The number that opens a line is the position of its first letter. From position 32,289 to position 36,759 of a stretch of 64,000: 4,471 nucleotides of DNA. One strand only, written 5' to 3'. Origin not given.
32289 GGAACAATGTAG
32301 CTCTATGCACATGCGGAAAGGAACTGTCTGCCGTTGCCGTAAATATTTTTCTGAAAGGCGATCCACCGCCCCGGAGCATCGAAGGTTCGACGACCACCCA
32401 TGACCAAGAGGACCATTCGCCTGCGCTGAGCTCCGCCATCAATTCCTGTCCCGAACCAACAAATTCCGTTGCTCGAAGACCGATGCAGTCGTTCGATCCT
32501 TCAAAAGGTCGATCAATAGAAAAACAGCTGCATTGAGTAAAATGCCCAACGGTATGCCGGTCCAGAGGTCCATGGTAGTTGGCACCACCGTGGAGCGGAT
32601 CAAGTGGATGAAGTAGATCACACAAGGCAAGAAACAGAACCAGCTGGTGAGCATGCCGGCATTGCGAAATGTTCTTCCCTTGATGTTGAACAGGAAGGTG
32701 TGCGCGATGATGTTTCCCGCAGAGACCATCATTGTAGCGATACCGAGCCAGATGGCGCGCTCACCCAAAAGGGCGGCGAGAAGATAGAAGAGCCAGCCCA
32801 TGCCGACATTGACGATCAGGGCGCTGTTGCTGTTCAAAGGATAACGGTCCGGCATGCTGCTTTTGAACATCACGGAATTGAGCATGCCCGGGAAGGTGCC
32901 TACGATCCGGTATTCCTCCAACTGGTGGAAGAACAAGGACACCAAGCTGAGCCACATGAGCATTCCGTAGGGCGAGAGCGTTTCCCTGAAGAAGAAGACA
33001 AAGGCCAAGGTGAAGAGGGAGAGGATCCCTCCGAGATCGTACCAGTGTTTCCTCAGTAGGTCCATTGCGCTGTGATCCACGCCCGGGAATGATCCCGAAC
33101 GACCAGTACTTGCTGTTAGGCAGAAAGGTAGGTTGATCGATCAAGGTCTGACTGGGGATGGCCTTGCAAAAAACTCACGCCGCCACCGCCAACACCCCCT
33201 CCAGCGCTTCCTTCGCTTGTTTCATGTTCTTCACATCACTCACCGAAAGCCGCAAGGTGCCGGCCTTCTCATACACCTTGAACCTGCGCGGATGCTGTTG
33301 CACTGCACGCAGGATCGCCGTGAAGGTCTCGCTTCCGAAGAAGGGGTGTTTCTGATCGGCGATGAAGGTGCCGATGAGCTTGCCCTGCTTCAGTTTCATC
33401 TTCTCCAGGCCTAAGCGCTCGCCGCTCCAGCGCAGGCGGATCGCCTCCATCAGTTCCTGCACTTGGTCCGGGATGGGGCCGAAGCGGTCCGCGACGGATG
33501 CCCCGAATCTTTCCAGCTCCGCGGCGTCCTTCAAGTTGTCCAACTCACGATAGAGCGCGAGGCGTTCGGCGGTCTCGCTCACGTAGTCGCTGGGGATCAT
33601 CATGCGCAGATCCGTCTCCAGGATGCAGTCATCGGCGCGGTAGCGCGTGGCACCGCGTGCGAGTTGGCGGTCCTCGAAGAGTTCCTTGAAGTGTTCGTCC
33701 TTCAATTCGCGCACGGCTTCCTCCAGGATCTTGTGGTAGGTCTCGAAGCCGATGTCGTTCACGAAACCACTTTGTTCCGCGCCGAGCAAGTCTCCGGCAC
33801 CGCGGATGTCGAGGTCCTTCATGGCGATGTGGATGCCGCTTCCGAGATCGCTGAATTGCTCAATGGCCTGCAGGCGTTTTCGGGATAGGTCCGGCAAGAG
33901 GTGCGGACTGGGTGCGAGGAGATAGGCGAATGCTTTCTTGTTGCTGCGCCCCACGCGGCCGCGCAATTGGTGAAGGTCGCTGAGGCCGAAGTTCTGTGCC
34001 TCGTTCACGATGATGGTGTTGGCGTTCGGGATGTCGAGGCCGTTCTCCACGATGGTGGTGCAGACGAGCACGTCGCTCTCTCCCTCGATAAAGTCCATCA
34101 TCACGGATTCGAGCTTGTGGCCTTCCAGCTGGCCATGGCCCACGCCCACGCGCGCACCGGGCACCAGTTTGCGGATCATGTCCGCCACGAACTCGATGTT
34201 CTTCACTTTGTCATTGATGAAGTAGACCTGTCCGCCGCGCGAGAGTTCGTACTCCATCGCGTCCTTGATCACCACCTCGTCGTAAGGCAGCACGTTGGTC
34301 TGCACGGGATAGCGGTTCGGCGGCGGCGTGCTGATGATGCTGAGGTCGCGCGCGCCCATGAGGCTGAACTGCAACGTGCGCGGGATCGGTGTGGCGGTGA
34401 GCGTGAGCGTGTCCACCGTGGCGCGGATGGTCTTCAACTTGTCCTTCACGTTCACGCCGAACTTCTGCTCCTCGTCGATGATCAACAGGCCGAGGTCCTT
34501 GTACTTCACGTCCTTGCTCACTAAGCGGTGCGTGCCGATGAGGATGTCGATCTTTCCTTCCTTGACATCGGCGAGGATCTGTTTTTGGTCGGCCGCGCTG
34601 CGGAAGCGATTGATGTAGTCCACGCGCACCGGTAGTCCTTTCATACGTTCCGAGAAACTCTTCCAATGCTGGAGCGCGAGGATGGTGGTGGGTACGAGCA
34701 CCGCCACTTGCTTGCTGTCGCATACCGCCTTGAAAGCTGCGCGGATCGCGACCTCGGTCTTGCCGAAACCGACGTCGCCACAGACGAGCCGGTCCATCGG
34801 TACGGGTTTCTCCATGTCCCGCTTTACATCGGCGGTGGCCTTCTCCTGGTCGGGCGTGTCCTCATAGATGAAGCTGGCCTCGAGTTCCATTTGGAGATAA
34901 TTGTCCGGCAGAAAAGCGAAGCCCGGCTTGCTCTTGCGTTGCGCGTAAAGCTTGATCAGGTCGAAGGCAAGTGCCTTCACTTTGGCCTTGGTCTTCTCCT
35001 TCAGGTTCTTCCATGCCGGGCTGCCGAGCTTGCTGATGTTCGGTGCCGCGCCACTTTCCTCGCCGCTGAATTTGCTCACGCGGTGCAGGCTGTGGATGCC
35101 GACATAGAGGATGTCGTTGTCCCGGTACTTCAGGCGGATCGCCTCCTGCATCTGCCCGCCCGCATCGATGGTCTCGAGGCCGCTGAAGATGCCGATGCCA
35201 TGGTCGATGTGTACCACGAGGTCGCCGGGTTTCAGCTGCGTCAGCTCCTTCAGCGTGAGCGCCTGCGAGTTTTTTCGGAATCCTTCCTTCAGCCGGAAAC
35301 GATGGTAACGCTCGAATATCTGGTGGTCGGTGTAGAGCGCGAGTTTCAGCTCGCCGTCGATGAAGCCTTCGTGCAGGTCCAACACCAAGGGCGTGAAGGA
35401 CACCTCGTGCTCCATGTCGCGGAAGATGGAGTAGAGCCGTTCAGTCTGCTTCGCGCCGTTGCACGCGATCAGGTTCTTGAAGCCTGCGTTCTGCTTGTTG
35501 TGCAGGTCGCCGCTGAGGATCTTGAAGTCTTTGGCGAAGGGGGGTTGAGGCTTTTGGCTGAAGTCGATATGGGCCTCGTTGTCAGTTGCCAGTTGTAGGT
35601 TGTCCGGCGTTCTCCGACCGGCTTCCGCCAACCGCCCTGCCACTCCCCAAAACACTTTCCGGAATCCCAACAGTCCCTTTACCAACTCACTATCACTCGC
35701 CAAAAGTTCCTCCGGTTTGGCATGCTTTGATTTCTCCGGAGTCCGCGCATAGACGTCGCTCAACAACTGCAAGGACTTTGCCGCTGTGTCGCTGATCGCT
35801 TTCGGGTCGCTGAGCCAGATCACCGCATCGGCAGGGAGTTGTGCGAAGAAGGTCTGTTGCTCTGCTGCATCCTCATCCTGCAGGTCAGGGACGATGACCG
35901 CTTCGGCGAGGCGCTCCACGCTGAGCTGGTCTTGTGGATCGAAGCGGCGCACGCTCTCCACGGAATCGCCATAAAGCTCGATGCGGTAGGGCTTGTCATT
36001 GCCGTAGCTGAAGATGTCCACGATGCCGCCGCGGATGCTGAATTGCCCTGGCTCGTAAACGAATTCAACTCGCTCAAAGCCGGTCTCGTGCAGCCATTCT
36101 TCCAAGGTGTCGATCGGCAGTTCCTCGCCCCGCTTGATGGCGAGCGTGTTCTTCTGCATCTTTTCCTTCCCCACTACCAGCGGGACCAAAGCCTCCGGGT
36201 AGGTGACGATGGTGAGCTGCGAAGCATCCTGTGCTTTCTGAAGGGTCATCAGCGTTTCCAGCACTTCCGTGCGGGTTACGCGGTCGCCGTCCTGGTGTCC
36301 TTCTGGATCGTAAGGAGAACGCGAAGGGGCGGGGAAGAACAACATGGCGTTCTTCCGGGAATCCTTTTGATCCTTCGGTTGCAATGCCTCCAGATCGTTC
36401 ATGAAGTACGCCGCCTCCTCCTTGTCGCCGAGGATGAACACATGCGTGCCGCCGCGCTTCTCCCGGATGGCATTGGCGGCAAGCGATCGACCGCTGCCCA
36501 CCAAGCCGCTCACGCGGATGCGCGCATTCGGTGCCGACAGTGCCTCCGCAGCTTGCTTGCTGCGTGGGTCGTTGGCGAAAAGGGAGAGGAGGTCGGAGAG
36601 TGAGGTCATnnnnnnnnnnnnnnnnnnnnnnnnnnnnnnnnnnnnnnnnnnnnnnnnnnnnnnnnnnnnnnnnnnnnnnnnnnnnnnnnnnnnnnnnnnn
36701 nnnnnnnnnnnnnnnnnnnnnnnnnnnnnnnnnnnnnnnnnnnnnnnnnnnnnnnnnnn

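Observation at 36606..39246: Lower-GC islet of small secreted proteins between mfd and a BNR T9SS gene, including a YD-repeat-like protein and a gene translationally coupled to mfd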

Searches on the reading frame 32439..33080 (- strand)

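Call 3: search_protein_families(library=pfam, proteins=[window:32439-33080:-], max_evalue=1)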
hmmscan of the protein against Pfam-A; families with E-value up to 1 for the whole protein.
window:32439-33080:- (213 aa): 2 families
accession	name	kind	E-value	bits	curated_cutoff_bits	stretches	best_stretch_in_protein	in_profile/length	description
PF13787.11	HXXEE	-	1.4e-13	52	25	1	43-157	1-114/114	Protein of unknown function with HXXEE motif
PF07402.16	Herpes_U26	-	0.011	15.8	25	0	61-99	112-152/293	Human herpesvirus U26 protein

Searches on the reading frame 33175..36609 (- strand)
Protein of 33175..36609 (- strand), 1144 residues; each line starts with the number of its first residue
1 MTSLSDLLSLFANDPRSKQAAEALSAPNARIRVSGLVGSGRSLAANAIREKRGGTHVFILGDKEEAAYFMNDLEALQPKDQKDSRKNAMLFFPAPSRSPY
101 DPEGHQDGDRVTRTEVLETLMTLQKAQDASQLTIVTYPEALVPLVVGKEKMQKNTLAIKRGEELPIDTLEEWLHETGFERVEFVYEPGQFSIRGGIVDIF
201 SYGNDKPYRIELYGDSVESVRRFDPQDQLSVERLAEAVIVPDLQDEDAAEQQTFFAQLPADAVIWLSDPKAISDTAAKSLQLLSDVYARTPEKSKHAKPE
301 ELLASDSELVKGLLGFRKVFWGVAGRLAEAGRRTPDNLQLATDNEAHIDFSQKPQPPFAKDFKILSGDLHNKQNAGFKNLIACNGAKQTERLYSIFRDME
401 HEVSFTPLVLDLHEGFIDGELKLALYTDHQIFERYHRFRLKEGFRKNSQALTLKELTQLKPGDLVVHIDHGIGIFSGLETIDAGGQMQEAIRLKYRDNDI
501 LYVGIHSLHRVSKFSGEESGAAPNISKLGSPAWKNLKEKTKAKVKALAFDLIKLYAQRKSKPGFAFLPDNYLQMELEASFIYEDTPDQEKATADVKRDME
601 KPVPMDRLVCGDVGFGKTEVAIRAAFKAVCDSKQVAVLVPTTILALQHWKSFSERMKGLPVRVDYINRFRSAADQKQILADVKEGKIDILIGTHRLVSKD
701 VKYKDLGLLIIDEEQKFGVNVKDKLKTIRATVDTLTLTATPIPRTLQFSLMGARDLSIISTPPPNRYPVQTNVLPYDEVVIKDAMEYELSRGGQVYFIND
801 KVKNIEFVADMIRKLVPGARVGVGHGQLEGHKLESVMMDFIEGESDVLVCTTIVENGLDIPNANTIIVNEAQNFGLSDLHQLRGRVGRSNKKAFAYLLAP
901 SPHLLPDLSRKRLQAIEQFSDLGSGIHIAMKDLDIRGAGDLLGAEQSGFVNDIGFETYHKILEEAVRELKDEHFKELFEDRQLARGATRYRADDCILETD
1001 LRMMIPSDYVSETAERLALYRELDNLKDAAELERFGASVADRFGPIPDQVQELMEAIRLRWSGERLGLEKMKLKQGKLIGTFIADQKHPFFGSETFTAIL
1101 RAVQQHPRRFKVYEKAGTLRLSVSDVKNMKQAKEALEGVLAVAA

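Call 7: find_related_loci(query=window:33175-36609:-, collection=genome_contigs, flank=10000)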
Query window:33175-36609:- (1144 aa) in genome_contigs; peptide patterns used: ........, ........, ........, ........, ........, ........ (x = any residue, [..] = any of these).
599 stretches matched a pattern (row limit reached: there are more); 578 encode a relative of the query (tblastn E <= 1e-3); the best 80 are kept; 80 distinct loci.
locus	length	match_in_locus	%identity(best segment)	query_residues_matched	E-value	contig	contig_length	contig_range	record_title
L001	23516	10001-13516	73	3-1141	0e+0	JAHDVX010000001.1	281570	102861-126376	MAG: Flavobacteriales bacterium isolate BAC5 NODE_102_length_281570_cov_10.589247, whole genome shotgun sequence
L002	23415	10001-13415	93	1-1144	0e+0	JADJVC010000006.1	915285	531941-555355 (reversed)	MAG: Flavobacteriales bacterium isolate Hirt_18-Q3-R61-65_MAXAC.366 tig00001979-10-9162180, whole genome shotgun sequenc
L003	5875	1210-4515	55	11-1140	0e+0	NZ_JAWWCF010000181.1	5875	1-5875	MAG: Lishizhenia sp. isolate HN17.bin.3 k141_2046448_length_5875_cov_9.9200, whole genome shotgun sequence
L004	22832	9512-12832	52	6-1139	0e+0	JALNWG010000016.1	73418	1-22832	MAG: Bacteroidales bacterium isolate SO_2016_LW1 bin 64 scaffold00203_LW64-88_2016, whole genome shotgun sequence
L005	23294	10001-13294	52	5-1132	0e+0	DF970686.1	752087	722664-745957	Bacteroidales bacterium 6E DNA, scaffold: BA6E_scaffold_121, whole genome shotgun sequence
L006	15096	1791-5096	50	5-1140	0e+0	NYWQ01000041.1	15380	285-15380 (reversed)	MAG: Flavobacteriales bacterium isolate CPC1469 7701, whole genome shotgun sequence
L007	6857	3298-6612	48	10-1137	0e+0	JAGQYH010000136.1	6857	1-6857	MAG: Bacteroidetes bacterium isolate HKST-UBA60 NODE_136_length_6857_cov_5.784956, whole genome shotgun sequence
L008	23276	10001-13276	54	19-1139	0e+0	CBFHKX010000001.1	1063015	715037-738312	MAG: Lishizhenia sp. isolate AGTU_286_bin_17_indstr genome assembly, contig: AGTU_286_bin_17_indstr_c1, whole genome sho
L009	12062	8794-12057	51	11-1105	0e+0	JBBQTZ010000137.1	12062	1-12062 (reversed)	MAG: Chitinophagales bacterium isolate Co_metawrap_1870 Cmw_1870_k141_28615175_length_12062_cov_18.9940, whole genome sh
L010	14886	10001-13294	49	4-1137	0e+0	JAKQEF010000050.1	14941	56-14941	MAG: Bacteroidota bacterium isolate USDE_maxbin.088_sub k141_773663, whole genome shotgun sequence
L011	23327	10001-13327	48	1-1140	0e+0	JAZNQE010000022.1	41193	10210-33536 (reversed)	MAG: Candidatus Onthomorpha sp. isolate T1900044829_TS20190295.MAGScoT_cleanbin_000002 SGB_2884_k141_723769, whole genom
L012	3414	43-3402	48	11-1140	0e+0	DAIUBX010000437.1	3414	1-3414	MAG TPA_asm: Bernardetia sp. isolate CTOTU7301 NODE_49891_length_3414_cov_4.735338, whole genome shotgun sequence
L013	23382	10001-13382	89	11-1144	0e+0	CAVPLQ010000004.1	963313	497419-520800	MAG: uncultured Flavobacteriales bacterium isolate MFD09964.bin.1.3 genome assembly, contig: contig_26730, whole genome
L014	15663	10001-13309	47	4-1139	0e+0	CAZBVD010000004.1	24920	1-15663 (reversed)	MAG TPA_asm: uncultured Dysgonomonadaceae bacterium isolate SRP294416_co2_408 genome assembly, contig: NODE_1760_length_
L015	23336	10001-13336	48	17-1140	0e+0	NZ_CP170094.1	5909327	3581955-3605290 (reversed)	Bernardetia sp. OM2101 chromosome, complete genome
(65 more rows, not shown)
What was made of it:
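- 33175..36609 (-): mfd (transcription-repair coupling factor). Its start codon is the ATG at 36609-36607. Relatives found at 73-93% identity (call 7).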
